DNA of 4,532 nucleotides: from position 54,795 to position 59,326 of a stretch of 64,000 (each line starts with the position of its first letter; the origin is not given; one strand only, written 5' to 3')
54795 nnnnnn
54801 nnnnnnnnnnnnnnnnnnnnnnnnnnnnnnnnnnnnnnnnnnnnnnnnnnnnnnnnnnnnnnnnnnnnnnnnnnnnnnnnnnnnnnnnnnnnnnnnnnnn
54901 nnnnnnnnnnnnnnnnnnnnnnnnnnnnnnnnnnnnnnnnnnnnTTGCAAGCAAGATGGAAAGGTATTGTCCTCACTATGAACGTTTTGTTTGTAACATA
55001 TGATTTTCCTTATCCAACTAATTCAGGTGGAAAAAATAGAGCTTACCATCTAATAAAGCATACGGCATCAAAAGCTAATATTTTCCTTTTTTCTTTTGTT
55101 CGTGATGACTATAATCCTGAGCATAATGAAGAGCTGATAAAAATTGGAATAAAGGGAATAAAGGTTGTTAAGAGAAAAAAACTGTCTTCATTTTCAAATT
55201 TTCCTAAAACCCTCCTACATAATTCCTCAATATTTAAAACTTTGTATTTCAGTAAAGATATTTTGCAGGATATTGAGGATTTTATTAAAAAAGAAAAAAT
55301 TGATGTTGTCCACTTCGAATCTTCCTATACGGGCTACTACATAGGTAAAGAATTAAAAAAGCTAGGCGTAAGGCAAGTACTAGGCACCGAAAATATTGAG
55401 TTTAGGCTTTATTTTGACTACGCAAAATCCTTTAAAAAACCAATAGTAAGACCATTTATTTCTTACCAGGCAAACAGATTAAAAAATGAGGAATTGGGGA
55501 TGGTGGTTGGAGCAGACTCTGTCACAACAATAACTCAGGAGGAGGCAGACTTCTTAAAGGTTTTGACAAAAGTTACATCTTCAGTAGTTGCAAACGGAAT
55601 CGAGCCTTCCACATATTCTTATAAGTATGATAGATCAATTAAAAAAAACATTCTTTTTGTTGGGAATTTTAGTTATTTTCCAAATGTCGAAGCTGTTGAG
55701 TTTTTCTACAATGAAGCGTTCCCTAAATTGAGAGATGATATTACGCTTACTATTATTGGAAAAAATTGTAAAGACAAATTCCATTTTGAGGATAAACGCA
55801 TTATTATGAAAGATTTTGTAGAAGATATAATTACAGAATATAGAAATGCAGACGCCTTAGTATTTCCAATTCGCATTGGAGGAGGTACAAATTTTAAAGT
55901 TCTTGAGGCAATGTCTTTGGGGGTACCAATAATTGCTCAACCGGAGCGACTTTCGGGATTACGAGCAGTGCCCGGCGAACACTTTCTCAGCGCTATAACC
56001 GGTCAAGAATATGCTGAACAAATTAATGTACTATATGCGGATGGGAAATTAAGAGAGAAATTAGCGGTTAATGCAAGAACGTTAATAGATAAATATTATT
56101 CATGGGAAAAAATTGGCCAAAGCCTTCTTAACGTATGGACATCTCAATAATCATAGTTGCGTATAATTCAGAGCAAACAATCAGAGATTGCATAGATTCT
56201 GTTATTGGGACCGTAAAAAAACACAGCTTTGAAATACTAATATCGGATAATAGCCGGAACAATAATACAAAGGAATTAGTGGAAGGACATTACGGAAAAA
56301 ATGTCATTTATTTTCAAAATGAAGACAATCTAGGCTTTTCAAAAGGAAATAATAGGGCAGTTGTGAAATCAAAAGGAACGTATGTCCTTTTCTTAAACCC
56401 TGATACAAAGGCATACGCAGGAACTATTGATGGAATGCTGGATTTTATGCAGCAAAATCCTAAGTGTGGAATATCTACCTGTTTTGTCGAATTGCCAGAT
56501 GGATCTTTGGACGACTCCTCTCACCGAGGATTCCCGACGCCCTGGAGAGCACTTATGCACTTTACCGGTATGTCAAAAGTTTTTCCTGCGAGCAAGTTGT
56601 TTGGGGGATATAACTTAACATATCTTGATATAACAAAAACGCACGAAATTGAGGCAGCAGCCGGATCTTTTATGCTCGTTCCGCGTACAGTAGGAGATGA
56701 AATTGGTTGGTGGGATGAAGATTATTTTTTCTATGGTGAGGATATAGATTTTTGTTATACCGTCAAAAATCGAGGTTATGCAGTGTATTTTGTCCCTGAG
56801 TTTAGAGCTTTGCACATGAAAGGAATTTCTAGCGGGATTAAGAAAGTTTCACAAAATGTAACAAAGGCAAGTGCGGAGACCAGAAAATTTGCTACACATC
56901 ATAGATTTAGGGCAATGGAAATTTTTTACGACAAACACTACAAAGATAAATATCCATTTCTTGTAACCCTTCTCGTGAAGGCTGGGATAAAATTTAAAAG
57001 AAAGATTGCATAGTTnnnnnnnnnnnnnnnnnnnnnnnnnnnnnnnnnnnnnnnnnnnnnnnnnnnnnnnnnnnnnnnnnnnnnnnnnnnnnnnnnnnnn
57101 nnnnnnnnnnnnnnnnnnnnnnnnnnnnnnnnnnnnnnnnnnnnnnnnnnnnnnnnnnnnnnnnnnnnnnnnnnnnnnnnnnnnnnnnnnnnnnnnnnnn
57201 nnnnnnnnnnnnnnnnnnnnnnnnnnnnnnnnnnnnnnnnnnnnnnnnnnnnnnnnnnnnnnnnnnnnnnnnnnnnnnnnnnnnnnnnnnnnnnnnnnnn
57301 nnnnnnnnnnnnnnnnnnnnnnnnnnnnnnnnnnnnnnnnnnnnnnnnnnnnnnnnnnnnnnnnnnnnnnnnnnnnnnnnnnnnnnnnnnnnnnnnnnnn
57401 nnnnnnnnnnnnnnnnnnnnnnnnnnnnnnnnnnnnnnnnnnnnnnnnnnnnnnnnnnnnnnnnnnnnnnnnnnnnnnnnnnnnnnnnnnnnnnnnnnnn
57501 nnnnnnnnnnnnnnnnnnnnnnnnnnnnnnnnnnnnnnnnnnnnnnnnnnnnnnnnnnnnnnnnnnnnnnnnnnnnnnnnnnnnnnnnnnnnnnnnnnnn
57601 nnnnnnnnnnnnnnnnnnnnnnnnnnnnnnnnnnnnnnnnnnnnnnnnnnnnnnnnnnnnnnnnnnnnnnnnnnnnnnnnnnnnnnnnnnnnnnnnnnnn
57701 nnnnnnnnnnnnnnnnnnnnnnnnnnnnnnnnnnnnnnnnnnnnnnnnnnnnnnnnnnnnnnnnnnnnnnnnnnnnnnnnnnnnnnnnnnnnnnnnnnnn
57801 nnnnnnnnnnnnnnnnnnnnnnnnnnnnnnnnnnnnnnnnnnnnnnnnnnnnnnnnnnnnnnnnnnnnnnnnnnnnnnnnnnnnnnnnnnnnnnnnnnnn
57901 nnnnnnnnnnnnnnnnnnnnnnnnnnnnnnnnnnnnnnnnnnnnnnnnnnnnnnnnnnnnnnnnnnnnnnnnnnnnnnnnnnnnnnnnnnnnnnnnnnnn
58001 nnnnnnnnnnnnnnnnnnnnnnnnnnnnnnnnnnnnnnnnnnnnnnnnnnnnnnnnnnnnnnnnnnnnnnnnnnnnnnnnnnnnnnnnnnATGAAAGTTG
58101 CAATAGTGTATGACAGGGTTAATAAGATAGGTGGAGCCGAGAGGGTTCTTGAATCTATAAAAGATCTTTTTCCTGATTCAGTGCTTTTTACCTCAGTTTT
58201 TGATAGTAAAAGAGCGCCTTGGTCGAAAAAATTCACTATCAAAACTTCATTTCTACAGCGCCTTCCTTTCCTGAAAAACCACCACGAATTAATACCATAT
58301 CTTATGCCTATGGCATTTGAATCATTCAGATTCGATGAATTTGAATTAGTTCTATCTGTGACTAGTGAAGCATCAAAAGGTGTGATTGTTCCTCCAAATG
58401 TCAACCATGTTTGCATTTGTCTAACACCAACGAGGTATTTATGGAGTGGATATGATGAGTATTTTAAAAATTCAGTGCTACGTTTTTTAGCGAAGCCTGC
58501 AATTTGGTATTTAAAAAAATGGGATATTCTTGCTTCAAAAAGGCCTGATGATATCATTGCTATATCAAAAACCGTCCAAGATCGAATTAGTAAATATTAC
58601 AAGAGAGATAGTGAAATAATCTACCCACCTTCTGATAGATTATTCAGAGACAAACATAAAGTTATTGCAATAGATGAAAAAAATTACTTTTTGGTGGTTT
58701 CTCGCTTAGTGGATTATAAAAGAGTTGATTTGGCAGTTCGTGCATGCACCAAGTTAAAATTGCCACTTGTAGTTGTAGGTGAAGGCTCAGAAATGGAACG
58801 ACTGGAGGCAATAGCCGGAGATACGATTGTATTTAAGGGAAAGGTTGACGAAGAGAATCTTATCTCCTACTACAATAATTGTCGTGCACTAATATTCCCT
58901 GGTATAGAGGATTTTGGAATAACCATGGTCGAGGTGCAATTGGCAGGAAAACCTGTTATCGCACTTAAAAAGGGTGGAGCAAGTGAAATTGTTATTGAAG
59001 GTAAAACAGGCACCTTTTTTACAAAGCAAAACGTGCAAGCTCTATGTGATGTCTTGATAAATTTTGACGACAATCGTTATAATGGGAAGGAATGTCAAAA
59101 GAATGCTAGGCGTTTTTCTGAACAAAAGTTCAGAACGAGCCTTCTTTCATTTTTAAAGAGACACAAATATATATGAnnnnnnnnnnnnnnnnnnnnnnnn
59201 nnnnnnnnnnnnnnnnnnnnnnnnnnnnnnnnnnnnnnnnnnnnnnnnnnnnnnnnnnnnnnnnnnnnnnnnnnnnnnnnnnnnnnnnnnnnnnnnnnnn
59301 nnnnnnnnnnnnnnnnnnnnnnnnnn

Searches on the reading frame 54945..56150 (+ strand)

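Call 11: search_protein_families(library=pfam, proteins=[window:54945-56150:+], max_evalue=0.001)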
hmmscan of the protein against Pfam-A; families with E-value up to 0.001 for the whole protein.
window:54945-56150:+ (401 aa): 4 families
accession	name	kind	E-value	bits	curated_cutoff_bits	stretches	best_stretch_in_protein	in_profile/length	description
PF13692.12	Glyco_trans_1_4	-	8.3e-19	68.7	27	1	234-366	2-142/142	Glycosyl transferases group 1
PF00534.26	Glycos_transf_1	-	6.3e-10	39.3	26.4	1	236-378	18-170/172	Glycosyl transferases group 1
PF13524.12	Glyco_trans_1_2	-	1.5e-07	31.9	25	1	264-395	13-143/144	Glycosyl transferase-like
PF13439.12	Glyco_transf_4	-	8.7e-05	23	28.5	1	96-222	50-169/170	Glycosyltransferase Family 4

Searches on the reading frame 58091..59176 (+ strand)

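Call 11: search_protein_families(library=pfam, proteins=[window:58091-59176:+], max_evalue=0.001)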
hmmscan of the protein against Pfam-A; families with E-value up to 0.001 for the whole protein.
window:58091-59176:+ (361 aa): 2 families
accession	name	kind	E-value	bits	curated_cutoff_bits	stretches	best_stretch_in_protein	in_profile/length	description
PF00534.26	Glycos_transf_1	-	1.3e-26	93.6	26.4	1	188-341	5-171/172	Glycosyl transferases group 1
PF13692.12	Glyco_trans_1_4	-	1e-19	71.6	27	1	198-323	2-137/142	Glycosyl transferases group 1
